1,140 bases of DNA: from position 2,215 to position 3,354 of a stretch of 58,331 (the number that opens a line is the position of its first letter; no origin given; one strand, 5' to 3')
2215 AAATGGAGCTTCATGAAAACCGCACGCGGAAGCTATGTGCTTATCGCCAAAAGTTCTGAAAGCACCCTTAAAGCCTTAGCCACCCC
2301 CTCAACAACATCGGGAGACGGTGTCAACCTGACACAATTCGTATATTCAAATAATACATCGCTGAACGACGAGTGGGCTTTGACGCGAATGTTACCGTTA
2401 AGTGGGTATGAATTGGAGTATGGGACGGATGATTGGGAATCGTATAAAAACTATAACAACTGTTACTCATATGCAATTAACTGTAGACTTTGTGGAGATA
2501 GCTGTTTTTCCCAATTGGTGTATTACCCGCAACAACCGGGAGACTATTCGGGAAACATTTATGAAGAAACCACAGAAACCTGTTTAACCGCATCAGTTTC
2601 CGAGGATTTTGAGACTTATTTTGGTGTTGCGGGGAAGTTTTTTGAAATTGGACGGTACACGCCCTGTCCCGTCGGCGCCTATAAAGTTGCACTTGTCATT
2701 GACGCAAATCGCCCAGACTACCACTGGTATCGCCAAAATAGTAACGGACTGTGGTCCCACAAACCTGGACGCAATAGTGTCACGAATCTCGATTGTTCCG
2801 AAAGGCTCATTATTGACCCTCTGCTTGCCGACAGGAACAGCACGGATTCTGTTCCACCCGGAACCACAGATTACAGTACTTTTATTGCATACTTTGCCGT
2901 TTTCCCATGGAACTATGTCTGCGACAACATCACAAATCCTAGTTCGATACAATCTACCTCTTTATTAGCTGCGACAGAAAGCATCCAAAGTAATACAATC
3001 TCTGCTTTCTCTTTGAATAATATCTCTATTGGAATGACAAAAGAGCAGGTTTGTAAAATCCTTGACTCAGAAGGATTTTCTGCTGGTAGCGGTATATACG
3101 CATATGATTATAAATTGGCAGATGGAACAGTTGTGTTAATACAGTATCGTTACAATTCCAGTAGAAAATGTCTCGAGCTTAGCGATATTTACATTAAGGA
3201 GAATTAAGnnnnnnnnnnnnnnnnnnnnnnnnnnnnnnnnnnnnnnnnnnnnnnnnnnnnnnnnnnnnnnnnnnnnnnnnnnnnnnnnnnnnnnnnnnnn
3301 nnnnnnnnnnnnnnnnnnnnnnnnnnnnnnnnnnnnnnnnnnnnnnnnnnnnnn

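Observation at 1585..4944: Secreted lectin + Cys/His-peptidase-like protein followed by three lipoproteins built from its own C-terminal module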

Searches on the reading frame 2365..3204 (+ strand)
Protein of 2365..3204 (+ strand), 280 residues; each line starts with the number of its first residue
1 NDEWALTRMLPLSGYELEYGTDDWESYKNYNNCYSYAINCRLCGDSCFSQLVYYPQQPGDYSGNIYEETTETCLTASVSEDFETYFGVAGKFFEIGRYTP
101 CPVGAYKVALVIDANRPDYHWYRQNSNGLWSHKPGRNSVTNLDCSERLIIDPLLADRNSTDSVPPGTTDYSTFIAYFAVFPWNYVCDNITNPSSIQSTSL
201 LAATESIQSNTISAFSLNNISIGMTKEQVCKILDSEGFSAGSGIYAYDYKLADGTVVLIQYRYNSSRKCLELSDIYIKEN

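Call 6: search_solved_structures(query=window:2365-3204:+, max_evalue=10, show_alignments=2)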
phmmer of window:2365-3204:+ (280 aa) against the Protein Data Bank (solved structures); distinct sequences matched with E-value up to 10: 0.

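Call 7: find_homologous_proteins(query=window:2365-3204:+, max_evalue=0.001)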
Query window:2365-3204:+ (280 aa): 163 proteins with E <= 0.001 among 502 candidates; the best 120 are listed.
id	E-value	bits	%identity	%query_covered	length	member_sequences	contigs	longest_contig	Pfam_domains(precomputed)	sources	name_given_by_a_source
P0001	5.0e-33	133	35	91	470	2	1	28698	-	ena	-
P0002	2.1e-29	121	37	90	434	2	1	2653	PF02368.25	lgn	-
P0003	2.8e-27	114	35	90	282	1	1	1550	-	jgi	jgi:hypothetical protein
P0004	5.7e-27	113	44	63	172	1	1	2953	-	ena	-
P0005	1.6e-26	111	34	91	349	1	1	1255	-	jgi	jgi:hypothetical protein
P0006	4.1e-26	110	41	62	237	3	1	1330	-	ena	-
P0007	2.1e-25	108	39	63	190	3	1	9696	-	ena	-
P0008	1.1e-24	105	41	65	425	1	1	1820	PF14200.13,PF02368.25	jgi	jgi:hypothetical protein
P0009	1.0e-23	102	37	62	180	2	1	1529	-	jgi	-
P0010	1.6e-23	101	38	68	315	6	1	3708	PF14200.13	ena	-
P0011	1.8e-23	101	42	64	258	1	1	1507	-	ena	-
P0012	4.4e-23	100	38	65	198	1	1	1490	-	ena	-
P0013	4.4e-22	97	39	63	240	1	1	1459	-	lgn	-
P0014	5.6e-22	96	39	60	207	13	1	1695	-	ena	-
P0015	6.9e-22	96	37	61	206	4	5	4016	-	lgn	-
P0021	2.4e-21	94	37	62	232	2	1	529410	-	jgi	jgi:hypothetical protein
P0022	3.7e-21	94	38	62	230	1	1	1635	-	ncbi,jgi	jgi:hypothetical protein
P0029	1.2e-20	92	38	61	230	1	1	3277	-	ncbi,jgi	jgi:hypothetical protein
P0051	8.2e-18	83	39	53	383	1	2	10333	PF14107.12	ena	-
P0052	8.7e-18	83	36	61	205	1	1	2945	-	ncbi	-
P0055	1.3e-16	79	38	60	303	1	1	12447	-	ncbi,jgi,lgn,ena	jgi:hypothetical protein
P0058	5.9e-16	77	36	63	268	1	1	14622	-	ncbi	-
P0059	1.3e-15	76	36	61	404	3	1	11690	PF24738.2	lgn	-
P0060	1.5e-15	75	36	61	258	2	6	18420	-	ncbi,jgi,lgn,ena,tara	tara:strand:- start:254 stop:1030 length:777 start_codon:yes stop_codon:yes gene_type:complete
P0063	2.1e-15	75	36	61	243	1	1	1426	-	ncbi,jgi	jgi:hypothetical protein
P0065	3.8e-15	74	36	62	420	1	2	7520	-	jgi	-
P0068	2.6e-14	71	35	61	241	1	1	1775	-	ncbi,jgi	jgi:hypothetical protein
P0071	1.1e-13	69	42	41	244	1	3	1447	PF01555.25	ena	-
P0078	1.3e-12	66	35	54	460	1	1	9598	PF04519.20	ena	-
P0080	3.5e-12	64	37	54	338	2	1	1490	PF25023.2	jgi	jgi:YD repeat-containing protein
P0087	6.0e-12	63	48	21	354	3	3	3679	PF20606.4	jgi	-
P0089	6.3e-12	63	38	55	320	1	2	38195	-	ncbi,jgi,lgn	jgi:hypothetical protein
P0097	1.3e-11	62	33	55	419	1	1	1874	-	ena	-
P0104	2.2e-11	62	33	56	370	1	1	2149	-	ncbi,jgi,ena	jgi:hypothetical protein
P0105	2.8e-11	61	32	56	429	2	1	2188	-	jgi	jgi:hypothetical protein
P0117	4.0e-11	61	32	57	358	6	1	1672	-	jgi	jgi:uncharacterized protein YukE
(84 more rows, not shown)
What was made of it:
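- YD repeats, from the source annotation (P0080, call 7).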

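Call 10: search_protein_families(library=pfam, proteins=[P0051, P0078, P0080, P0059, P0087, P0117, P0097, P0105, P0065, P0071], max_evalue=0.01)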
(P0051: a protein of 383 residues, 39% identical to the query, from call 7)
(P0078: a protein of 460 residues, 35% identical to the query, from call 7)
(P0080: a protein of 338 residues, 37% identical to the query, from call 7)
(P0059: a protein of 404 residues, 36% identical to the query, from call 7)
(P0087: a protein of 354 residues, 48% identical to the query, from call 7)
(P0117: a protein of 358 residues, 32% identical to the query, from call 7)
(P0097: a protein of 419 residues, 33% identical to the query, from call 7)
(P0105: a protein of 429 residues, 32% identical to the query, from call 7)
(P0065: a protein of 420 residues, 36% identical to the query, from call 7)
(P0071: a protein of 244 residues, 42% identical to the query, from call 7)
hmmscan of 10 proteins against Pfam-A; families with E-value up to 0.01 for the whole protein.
P0051 (383 aa): 1 family
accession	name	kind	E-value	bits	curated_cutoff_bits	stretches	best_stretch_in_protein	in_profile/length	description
PF14107.11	DUF4280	-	5.5e-27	95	26.3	1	22-124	1-109/109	Domain of unknown function (DUF4280)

P0078 (460 aa): 2 families
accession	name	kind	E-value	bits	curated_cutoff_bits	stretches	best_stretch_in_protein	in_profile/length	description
PF04519.19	Bactofilin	-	3.5e-08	34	27.9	0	193-238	7-52/98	Polymer-forming cytoskeletal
PF06371.19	Drf_GBD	-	0.0089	16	30.1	0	21-74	33-84/188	Diaphanous GTPase-binding Domain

P0080 (338 aa): 0 families

P0059 (404 aa): 1 family
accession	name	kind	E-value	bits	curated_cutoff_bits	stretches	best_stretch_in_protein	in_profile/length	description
PF24738.1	DUF7689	-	6.7e-06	27.2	22.6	1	264-369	4-101/118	Domain of unknown function (DUF7689)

P0087 (354 aa): 1 family
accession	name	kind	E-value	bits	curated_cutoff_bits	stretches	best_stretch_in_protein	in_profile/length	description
PF20606.3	DUF6799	-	4.6e-08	33.1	26.8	1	43-89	15-63/63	Domain of unknown function (DUF6799)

P0117 (358 aa): 2 families
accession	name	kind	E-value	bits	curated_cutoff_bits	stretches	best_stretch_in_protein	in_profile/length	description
PF07889.17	DUF1664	-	0.0023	18.4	34.6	0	33-117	40-121/124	Protein of unknown function (DUF1664)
PF05377.16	FlaC_arch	-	0.0089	16.9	27.8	0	50-79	2-31/55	Flagella accessory protein C (FlaC)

P0097 (419 aa): 0 families

P0105 (429 aa): 0 families

P0065 (420 aa): 0 families

P0071 (244 aa): 1 family
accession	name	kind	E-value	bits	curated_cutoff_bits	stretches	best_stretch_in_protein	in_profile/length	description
PF01555.25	N6_N4_Mtase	-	5e-12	46.7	26.7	1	69-136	1-65/221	DNA methylase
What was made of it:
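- PAAR-like DUF4280 (P0051, call 10).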

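Call 16: find_encoding_contigs(protein=P0001, flank=6000, max_places=3)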
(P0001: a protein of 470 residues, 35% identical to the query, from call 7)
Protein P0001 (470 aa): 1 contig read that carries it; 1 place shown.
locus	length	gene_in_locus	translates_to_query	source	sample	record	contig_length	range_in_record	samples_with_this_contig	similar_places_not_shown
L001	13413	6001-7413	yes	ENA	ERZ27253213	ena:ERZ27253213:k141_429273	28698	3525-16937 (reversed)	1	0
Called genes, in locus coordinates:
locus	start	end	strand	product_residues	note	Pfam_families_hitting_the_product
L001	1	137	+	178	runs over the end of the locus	-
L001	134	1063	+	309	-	PF02603:Hpr_kinase_N, PF07475:Hpr_kinase_C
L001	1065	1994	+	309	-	PF10298:WhiA_N, PF14527:LAGLIDADG_WhiA, PF02650:HTH_WhiA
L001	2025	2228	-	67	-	PF04070:DUF378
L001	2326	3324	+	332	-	PF27667:YdcC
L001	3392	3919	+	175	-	-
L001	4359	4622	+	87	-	-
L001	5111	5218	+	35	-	-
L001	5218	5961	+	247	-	-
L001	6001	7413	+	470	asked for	-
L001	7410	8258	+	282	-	-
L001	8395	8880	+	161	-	-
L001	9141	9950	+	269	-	PF09997:DUF2238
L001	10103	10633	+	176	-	PF01554:MatE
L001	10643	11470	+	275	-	PF01554:MatE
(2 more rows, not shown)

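Call 19: predict_structure(alignment_id=A1)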
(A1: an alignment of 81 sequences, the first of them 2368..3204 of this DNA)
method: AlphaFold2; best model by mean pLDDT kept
length: 279 residues; sequences in the alignment: 81
mean_pLDDT: 83.1   pTM: 0.72
mean pLDDT of the five models: 83.1, 82.5, 82.3, 81.9, 81.3
residues with pLDDT >= 90: 130; 70-90: 100; 50-70: 25; < 50: 24
segments of 3 or more residues with pLDDT < 50: 193-213
pLDDT, mean of each block of 10 residues (from residue 1): 72 91 91 95 79 88 91 95 80 95 93 94 97 95 96 90 75 96 72 46 36 68 90 79 73 85 81 80
secondary structure, 60 per line:
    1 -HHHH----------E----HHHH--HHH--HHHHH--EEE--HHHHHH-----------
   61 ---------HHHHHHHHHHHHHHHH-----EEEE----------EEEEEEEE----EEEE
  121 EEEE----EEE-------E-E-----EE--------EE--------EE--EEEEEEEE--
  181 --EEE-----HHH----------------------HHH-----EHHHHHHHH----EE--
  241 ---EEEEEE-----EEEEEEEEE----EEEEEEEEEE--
elements in order: H2-5 H21-24 H32-36 E39-41 H44-49 H70-85 E91-94 E105-112 E117-124 E129-131 E171-178 E183-185 H225-232 E244-249 E255-263 E268-277
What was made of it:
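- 2914..2985 (+): Disordered linker between the enzyme domain and the cis module. AF2 pLDDT is below 50 for model residues 193-213 (call 19).
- On BamE/SmpA_OmlA-like superfamily (the module): In the A540 model the module has a helix at 225-232 and three strands, at pLDDT 73-90 (call 19).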

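Call 21: fold_search(model_id=the predicted structure, library=pdb)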
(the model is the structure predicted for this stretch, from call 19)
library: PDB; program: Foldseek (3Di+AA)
matches with E <= 10: 885; with E <= 0.001: 0
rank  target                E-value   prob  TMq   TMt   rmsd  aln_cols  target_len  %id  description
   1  8bs3_A                1.2e-01  0.13  0.13  0.11   9.8        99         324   16  Structure of USP36 in complex with Fubi-PA (released 2023-07-12)
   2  1jv2_B                1.8e-01  0.04  0.12  0.07  20.0       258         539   13  CRYSTAL STRUCTURE OF THE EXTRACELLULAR SEGMENT OF INTEGRIN ALPHAVBETA3 (released 2001-10-17)
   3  8brf_BBB              3.0e-01  0.20  0.26  0.43   6.2       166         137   11  YopQ apo from Yersinia enterocolitica (released 2023-12-13)
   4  9f5t_C                3.0e-01  0.12  0.17  0.22   9.9       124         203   10  Ubiquitin C-terminal clippase BpJOS (released 2025-04-23)
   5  8xup_J                3.2e-01  0.12  0.17  0.27  11.9       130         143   12  Crystal structure of lipoprotein NlpI in complex with MepS (released 2024-06-05)
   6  7v6t_A                3.4e-01  0.15  0.15  0.26   7.7        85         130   15  Crystal structure of bacterial peptidase (released 2022-08-24)
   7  9f5t_A                3.6e-01  0.08  0.12  0.16   7.0        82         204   15  Ubiquitin C-terminal clippase BpJOS (released 2025-04-23)
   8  4g1m_B                4.1e-01  0.25  0.10  0.04   5.6        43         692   30  Re-refinement of alpha V beta 3 structure (released 2012-12-12)
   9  7zju_C                4.1e-01  0.14  0.17  0.18   6.4       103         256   11  Structure of human USPL1 in covalent complex with SUMO3-2Br probe (released 2023-09-27)
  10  3vhx_H                4.4e-01  0.15  0.09  0.22   5.7        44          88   11  The crystal structure of Arf6-MKLP1 (Mitotic kinesin-like protein 1) complex (released 2012-05-16)
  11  1u8c_B                4.4e-01  0.03  0.12  0.07  19.8       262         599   12  A novel adaptation of the integrin PSI domain revealed from its crystal structure (released 2004-12-28)
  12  6bxj                  4.6e-01  0.16  0.09  0.05   5.6        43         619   30  Structure of a single-chain beta3 integrin (released 2018-10-03)
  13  6t9l_K                4.9e-01  0.11  0.14  0.10   8.6        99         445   12  SAGA DUB module bound to a ubiqitinated nucleosome (released 2020-01-29)
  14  4g1e_B                5.6e-01  0.20  0.10  0.04   5.3        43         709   26  Crystal structure of integrin alpha V beta 3 with coil-coiled tag. (released 2012-12-12)
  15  8vp5_B                5.6e-01  0.16  0.22  0.10   5.2       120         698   12  Cryo-EM structure of the ABC transporter PCAT1 bound with ADP and Substrate (released 2024-10-30)
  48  4fdy_A                1.3e+00  0.05  0.17  0.17   9.3       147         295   10  Crystal structure of a similar to lipoprotein, NLP/P60 family (SAV0400) from Staphylococcus aureus subsp. aureus Mu50  (released 2012-07-25)
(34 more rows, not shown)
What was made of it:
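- On Papain-like fold cysteine hydrolases (including NlpC/P60, CHAP, transglutaminase-like): The best Foldseek PDB hit has E 0.12 and probability <=0.25, although the hits are mostly papain-fold proteins (call 21).
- Weak Foldseek hits include MepS/Spr and other NlpC/P60 peptidases (call 21).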

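Call 23: search_solved_structures(query=A1, max_evalue=10, show_alignments=3)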
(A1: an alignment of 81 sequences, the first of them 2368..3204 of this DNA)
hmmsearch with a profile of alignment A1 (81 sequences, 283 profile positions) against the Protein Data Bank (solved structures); distinct sequences matched with E-value up to 10: 0.
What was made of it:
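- On Papain-like fold cysteine hydrolases (including NlpC/P60, CHAP, transglutaminase-like): PDB sequence and profile searches returned nothing (calls 6, 23).
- Tried and rejected: PDB sequence and profile searches with the enzyme domain (calls 6, 23): no hits even at E<=10.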

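Call 24: search_protein_families(library=pfam, alignment_id=A1, max_evalue=0.1)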
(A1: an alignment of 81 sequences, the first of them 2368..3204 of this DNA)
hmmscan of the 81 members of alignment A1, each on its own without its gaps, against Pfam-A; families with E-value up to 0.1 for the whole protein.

A. member 1, window:2368-3204:+ (279 aa): 1 family
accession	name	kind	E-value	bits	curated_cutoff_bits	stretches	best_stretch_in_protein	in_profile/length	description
PF04355.18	BamE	-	0.053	13.8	23.2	0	215-234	8-27/71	Outer membrane protein assembly factor BamE domain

B. families by the number of members that match (of 81 scanned): 47 families (the first 25 are shown)
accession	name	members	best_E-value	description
PF24738.1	DUF7689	17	6.7e-06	Domain of unknown function (DUF7689)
PF11412.14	DsbD_N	8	0.029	Thiol:disulfide interchange protein DsbD, N-terminal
PF02368.24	Big_2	5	7.5e-12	Bacterial Ig-like domain (group 2)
PF14200.12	RicinB_lectin_2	3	2e-26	Ricin-type beta-trefoil lectin domain-like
PF00652.28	Ricin_B_lectin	3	4.2e-09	Ricin-type beta-trefoil lectin domain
PF04355.18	BamE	3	0.00013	Outer membrane protein assembly factor BamE domain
PF21461.3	HL_N-beta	2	0.0065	Hyaluronate lyase, N-terminal beta-sheet domain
PF15580.11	Imm53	2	0.017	Immunity protein 53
PF20578.4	aBig_2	2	0.05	Atrophied bacterial Ig domain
PF14107.11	DUF4280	1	5.5e-27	Domain of unknown function (DUF4280)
PF04519.19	Bactofilin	1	3.5e-08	Polymer-forming cytoskeletal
PF24208.1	Beta-tre_PLH30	1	0.00026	Endo-acting ulvan lyase beta-trefoil domain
PF22359.2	Big-like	1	0.00051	Bacterial Ig-like domain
PF25354.1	Ig_NUP210_16th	1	0.0011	NUP210-like, Ig-like domain 16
PF14172.12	DUF4309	1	0.0016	Domain of unknown function (DUF4309)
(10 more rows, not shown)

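Call 27: find_related_loci(query=A1, collection=genome_contigs, flank=5000)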
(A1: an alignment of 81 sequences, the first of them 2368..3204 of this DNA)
Query A1 (279 aa) in genome_contigs; peptide patterns used: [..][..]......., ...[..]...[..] (x = any residue, [..] = any of these).
543 stretches matched a pattern; 493 encode a relative of the query (tblastn E <= 1e-3); the best 80 are kept; 78 distinct loci.
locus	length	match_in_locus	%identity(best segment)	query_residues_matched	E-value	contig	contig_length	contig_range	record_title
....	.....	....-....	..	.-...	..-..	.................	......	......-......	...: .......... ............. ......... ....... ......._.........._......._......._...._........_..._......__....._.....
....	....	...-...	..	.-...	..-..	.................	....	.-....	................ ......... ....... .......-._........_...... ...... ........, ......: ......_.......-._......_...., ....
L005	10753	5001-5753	38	1-260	6e-48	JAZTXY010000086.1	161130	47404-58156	MAG: Eubacteriales bacterium isolate T1900045328_YK20190017.MAGScoT_cleanbin_000040 SGB_6486_k141_1911275, whole genome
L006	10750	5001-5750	38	9-263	1e-46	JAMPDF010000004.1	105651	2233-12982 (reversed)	MAG: Prevotella sp. isolate NALB_7821b_9 Scaffold_#4__SCF_004__105651_bp, whole genome shotgun sequence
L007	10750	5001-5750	39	9-263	1e-46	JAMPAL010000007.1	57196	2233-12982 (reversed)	MAG: Anaeroplasma bactoclasticum isolate NALB_7813_16 Scaffold_#7__SCF_007___57196_bp, whole genome shotgun sequence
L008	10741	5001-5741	38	9-263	9e-45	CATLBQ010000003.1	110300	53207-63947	MAG TPA_asm: uncultured Bacilli bacterium isolate MGG03213_1680015441 genome assembly, contig: ERR2497921_30, whole geno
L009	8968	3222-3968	37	8-264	3e-43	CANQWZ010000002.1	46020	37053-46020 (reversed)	MAG: uncultured Bacilli bacterium isolate Lapin-020__bin112 genome assembly, contig: Lapin-020__NODE_813_length_46020_co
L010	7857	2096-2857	37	1-245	8e-43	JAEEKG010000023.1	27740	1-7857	MAG: Clostridiales bacterium isolate Tb.RUG.188 k141_2756770_flag=0_multi=12.8740_len=27740, whole genome shotgun sequen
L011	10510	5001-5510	44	1-181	3e-42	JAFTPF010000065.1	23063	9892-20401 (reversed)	MAG: Clostridia bacterium isolate RGIG4024 Roe_deer_Cecum-5__c225996, whole genome shotgun sequence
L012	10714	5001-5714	35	9-261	5e-40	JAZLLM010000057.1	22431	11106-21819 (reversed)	MAG: Bacilli bacterium isolate T1900044957_TA20190013.MAGScoT_cleanbin_000037 SGB_3856_k141_341981, whole genome shotgun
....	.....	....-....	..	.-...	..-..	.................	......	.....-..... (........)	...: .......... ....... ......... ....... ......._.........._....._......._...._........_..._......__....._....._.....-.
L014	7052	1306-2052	38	1-264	2e-38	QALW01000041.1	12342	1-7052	MAG: Selenomonadales bacterium isolate CIM:MAG 469 contig_20985, whole genome shotgun sequence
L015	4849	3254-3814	41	1-182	4e-38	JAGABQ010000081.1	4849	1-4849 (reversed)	MAG: Clostridia bacterium isolate RGIG8295 Water_buffalos_Rumen.Co__c3320948, whole genome shotgun sequence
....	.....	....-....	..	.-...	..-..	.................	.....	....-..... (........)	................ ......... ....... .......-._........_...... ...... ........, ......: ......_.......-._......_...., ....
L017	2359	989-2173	35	9-279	1e-35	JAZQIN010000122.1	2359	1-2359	MAG: Faecousia sp. isolate T1900044623_TS20190089.MAGScoT_cleanbin_000054 SGB_918_k141_1606910, whole genome shotgun seq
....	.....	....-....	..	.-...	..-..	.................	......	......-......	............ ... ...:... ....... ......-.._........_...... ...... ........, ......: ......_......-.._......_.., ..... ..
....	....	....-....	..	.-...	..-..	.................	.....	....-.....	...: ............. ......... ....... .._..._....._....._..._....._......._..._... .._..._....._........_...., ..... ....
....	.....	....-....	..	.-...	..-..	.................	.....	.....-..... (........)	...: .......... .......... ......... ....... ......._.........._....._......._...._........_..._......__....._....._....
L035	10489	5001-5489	39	9-178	2e-29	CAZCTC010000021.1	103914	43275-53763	MAG TPA_asm: uncultured Anaerolineales bacterium isolate binchicken_co20_433 genome assembly, contig: NODE_512_length_10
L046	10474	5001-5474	39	7-175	6e-27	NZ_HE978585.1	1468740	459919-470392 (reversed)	Kallipyga massiliensis ph2, whole genome shotgun sequence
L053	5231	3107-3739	34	3-180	2e-25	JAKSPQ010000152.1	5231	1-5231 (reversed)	MAG: Clostridia bacterium isolate Horse_feces207 MAG207_152, whole genome shotgun sequence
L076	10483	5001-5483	40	31-182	2e-23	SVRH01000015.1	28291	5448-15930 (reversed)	MAG: Oscillospiraceae bacterium isolate SIG638 NODE_7123_length_28291_cov_1.417732, whole genome shotgun sequence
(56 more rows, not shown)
